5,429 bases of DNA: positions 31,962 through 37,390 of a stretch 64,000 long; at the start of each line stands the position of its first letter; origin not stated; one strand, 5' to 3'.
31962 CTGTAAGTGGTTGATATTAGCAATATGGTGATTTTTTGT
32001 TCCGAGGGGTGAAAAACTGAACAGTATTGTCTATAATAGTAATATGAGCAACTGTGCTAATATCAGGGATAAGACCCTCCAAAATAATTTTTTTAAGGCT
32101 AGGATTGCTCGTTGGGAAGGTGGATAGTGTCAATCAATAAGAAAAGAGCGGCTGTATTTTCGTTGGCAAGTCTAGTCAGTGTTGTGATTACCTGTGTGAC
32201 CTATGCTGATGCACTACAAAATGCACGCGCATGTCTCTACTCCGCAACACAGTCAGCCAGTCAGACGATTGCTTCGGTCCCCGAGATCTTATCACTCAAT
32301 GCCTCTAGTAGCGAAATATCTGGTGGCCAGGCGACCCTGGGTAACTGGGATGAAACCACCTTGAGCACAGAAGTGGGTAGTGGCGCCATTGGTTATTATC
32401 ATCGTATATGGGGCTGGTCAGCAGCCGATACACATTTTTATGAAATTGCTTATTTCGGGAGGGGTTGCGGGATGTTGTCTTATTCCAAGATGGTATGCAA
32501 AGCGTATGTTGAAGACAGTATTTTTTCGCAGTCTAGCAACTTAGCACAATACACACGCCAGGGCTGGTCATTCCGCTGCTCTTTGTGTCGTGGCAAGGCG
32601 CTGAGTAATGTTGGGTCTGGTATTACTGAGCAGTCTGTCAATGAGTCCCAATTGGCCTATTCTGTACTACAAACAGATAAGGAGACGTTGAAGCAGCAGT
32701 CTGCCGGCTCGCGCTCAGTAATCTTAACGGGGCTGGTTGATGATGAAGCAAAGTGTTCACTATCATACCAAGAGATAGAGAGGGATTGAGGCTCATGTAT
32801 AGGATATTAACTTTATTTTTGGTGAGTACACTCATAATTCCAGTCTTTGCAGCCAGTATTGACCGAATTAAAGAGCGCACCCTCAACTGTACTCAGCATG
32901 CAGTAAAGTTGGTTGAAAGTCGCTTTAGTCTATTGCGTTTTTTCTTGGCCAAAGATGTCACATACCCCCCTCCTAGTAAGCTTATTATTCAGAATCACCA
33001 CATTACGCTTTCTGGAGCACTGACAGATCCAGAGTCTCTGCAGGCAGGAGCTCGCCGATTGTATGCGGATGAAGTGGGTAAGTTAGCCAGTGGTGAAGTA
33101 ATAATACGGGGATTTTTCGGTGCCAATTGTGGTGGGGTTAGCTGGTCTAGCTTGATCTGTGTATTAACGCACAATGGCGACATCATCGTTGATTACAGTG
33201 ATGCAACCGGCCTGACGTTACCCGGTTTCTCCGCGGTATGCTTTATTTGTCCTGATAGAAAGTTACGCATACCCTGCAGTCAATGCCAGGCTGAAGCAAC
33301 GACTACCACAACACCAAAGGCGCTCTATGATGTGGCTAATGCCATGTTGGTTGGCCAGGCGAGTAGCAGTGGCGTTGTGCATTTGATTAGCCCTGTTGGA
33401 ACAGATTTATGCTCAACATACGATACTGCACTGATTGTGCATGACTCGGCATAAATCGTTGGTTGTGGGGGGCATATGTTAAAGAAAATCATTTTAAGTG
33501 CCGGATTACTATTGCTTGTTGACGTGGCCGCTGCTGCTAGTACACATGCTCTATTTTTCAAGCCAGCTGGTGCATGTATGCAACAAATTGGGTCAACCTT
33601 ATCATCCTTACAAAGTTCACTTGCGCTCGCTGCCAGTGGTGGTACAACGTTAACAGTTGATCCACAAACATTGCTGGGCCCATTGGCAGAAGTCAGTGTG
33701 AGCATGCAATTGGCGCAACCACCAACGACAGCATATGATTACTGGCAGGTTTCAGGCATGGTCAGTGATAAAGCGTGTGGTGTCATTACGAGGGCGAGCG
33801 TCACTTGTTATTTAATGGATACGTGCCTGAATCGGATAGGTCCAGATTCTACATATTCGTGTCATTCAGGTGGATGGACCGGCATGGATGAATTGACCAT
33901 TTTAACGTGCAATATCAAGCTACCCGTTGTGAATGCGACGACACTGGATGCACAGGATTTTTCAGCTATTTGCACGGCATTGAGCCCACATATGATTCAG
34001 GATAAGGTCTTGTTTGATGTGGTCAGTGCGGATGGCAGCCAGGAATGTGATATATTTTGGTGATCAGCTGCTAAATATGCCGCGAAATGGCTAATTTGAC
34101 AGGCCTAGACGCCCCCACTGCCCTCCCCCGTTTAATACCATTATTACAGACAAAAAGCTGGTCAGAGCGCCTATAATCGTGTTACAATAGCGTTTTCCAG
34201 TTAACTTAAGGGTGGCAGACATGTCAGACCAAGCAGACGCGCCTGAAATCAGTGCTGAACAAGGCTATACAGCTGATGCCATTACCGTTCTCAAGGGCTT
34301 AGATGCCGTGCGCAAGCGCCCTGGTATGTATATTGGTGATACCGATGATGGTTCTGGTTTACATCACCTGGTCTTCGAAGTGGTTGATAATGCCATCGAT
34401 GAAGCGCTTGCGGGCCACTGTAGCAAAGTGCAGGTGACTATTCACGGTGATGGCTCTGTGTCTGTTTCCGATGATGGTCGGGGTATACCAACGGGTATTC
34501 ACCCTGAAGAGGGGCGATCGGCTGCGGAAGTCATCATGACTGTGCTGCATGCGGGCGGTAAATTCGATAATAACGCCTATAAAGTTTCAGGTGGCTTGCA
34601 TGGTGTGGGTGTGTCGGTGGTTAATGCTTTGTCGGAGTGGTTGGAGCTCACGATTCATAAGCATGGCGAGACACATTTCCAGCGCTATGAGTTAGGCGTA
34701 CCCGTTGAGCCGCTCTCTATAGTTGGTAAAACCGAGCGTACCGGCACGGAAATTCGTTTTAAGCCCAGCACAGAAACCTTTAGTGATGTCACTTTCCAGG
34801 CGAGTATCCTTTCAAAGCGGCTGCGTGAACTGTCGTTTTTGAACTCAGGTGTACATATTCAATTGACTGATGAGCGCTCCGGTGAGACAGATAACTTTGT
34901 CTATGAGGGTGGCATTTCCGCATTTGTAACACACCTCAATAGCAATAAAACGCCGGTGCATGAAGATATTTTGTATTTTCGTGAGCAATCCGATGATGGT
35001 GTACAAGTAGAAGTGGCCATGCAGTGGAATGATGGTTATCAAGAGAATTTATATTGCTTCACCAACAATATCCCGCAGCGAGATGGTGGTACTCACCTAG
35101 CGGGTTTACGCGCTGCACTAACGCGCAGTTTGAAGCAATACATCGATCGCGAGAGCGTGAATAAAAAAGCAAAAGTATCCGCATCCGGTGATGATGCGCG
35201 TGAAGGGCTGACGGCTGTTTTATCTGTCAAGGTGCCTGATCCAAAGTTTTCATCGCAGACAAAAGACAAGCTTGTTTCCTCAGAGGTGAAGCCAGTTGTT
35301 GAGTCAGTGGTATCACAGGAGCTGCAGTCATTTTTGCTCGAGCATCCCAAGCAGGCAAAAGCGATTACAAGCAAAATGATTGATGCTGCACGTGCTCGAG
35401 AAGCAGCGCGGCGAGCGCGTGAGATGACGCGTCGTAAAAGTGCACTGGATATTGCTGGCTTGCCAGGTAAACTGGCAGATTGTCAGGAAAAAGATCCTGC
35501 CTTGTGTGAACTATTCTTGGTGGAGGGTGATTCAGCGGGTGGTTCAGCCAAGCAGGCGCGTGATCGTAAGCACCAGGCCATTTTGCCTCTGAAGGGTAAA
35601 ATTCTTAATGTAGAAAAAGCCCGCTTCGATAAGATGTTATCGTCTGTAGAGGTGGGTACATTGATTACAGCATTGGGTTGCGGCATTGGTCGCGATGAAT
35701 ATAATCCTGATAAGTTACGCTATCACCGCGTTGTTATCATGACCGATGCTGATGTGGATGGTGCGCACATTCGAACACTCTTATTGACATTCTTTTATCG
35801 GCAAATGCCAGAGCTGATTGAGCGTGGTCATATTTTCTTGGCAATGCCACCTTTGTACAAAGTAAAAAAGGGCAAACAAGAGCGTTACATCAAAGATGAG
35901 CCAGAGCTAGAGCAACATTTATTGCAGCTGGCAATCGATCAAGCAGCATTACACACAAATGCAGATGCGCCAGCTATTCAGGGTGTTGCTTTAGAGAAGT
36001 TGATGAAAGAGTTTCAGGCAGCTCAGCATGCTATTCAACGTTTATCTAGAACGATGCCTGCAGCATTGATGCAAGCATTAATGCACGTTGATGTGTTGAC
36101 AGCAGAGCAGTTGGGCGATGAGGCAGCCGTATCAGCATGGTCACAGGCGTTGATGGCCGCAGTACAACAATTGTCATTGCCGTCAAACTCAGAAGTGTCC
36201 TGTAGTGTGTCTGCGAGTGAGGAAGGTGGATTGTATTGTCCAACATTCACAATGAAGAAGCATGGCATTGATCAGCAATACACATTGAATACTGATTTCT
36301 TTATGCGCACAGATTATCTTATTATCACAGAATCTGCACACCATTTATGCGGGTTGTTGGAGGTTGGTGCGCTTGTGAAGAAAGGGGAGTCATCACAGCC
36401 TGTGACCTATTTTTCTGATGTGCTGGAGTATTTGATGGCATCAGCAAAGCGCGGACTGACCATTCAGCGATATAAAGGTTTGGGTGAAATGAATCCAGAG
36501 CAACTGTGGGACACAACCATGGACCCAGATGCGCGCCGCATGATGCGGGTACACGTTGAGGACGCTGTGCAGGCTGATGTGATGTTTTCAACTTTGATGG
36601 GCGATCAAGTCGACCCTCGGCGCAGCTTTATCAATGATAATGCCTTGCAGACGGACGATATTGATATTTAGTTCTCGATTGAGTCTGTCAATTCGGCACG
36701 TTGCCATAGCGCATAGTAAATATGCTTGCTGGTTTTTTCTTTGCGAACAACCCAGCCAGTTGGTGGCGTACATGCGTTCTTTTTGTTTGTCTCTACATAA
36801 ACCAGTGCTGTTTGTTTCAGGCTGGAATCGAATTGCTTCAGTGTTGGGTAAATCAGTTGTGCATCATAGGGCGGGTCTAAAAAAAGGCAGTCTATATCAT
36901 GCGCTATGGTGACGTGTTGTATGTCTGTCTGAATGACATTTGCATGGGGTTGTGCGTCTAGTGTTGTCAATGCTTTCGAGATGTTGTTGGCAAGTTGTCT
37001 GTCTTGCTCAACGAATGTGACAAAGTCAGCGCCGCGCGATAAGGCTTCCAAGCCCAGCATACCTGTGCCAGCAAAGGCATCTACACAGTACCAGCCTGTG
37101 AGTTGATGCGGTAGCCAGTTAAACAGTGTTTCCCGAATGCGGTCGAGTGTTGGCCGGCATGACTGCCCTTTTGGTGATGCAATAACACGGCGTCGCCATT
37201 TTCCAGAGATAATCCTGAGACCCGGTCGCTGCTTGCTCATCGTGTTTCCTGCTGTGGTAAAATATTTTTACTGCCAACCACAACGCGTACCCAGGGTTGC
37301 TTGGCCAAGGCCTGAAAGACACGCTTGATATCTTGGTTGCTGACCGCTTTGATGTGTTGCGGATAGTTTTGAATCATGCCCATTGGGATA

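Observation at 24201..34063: Twelve-gene tandem array of paralogous Sec-signal, cysteine-rich ~200-aa proteins with no family I can recognise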

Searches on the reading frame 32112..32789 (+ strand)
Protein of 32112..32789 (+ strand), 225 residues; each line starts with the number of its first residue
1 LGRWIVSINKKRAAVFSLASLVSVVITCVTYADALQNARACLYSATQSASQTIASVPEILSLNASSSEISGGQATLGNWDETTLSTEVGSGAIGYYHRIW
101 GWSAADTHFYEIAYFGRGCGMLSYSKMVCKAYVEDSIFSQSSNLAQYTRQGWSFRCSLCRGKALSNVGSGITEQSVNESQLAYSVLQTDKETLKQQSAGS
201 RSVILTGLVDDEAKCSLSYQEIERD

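Call 3: search_protein_families(library=pfam, proteins=[window:32112-32789:+], max_evalue=1)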
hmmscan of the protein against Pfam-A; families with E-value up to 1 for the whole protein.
window:32112-32789:+ (225 aa): 1 family
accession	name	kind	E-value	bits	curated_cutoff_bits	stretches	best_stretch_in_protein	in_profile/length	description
PF16876.10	Lipin_mid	-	0.47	11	26.7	0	155-196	2-42/98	Lipin/Ned1/Smp2 multi-domain protein middle domain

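Call 4: search_protein_families(library=ncbifam, proteins=[window:32112-32789:+], max_evalue=1)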
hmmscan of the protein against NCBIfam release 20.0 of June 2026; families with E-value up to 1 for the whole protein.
window:32112-32789:+ (225 aa): 0 families

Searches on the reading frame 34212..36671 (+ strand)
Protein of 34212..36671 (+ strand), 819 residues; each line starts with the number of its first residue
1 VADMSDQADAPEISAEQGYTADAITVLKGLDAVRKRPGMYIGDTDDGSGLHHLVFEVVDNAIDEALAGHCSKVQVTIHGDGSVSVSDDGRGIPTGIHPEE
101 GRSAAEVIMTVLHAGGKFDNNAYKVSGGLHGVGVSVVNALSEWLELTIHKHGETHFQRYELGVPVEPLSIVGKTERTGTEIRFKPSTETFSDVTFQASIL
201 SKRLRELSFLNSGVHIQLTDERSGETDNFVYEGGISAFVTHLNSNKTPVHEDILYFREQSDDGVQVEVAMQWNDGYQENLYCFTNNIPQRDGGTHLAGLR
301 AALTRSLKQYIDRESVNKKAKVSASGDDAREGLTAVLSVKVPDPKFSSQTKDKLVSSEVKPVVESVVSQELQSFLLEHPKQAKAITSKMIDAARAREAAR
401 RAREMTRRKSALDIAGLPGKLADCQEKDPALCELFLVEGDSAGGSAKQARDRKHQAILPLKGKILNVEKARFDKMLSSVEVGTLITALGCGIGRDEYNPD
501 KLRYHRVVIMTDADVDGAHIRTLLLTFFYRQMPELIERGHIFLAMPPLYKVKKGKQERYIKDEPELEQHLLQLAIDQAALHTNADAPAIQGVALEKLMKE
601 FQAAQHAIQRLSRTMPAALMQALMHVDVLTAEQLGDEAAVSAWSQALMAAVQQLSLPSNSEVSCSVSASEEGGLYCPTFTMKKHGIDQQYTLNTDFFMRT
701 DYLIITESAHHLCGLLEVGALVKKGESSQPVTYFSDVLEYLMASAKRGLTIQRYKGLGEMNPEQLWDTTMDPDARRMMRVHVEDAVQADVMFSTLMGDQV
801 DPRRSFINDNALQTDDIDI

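Call 41: find_related_loci(query=window:34212-36671:+, collection=genome_contigs, flank=10000)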
Query window:34212-36671:+ (819 aa) in genome_contigs; peptide patterns used: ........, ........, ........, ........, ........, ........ (x = any residue, [..] = any of these).
600 stretches matched a pattern (row limit reached: there are more); 595 encode a relative of the query (tblastn E <= 1e-3); the best 80 are kept; 80 distinct loci.
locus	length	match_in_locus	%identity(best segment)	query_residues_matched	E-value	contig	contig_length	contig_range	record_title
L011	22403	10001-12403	66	19-819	0e+0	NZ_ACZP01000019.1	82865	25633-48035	Vibrio furnissii CIP 102972 VFA.Contig97, whole genome shotgun sequence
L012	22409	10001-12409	67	17-819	0e+0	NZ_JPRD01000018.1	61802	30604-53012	Vibrio owensii CAIM 1854 = LMG 25443 strain DY05 contig_18, whole genome shotgun sequence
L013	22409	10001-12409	66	17-819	0e+0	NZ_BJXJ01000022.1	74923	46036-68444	Vibrio sagamiensis NBRC 104589 sequence022, whole genome shotgun sequence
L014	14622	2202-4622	66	13-819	0e+0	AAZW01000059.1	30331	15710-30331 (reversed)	Vibrionales bacterium SWAT-3 1101732140679, whole genome shotgun sequence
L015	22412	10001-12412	66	15-819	0e+0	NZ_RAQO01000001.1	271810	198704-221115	Alginatibacterium sediminis strain ALS 81 1K03482_S43_L002_R1_001__paired__contig_1, whole genome shotgun sequence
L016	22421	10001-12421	65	13-819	0e+0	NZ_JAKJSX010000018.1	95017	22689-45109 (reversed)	Vibrio satsumensis strain JAMM0822 JAMM0822_scaffold_15, whole genome shotgun sequence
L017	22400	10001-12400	67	19-819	0e+0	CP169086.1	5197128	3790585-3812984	Enterobacter hormaechei strain B17-3 chromosome, complete genome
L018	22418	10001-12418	66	14-819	0e+0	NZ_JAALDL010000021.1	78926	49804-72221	Grimontia sedimenti strain S25 NODE_21_length_78926_cov_122.798_ID_41, whole genome shotgun sequence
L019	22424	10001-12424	65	12-819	0e+0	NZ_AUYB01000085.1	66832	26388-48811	Pseudoalteromonas luteoviolacea DSM 6061 contig_23, whole genome shotgun sequence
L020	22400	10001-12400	66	19-819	0e+0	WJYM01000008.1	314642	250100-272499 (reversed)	Enterobacteriaceae bacterium RIT691 8, whole genome shotgun sequence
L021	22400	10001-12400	66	19-819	0e+0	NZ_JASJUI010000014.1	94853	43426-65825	Citrobacter sp. ANG330 ANG330_contig_14, whole genome shotgun sequence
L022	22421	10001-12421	65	13-819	0e+0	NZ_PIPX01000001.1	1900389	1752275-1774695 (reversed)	Pseudidiomarina homiensis strain PO-M2 contig1, whole genome shotgun sequence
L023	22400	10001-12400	66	19-819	0e+0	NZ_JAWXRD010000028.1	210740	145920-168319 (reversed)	Scandinavium lactucae strain V105_6 NODE_7_length_210740_cov_70.742891, whole genome shotgun sequence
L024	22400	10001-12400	66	19-819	0e+0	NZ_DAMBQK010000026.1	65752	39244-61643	MAG: Atlantibacter sp. isolate CTOTU49159 NODE_54_length_65752_cov_6.993135, whole genome shotgun sequence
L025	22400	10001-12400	66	19-819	0e+0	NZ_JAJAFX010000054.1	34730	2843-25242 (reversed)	Photorhabdus temperata strain DSM 14550 D1091455_108_54, whole genome shotgun sequence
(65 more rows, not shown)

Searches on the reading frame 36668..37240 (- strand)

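Call 7: search_protein_families(library=pfam, proteins=[window:36668-37240:-], max_evalue=0.01)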
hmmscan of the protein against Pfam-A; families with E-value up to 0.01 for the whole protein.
window:36668-37240:- (190 aa): 2 families
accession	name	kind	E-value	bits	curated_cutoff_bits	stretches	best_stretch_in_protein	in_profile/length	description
PF03602.21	Cons_hypoth95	-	7.6e-44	150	24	1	8-179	1-181/182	Conserved hypothetical protein 95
PF05175.20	MTS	-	0.00041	20.5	23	1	28-129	12-112/170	Methyltransferase small domain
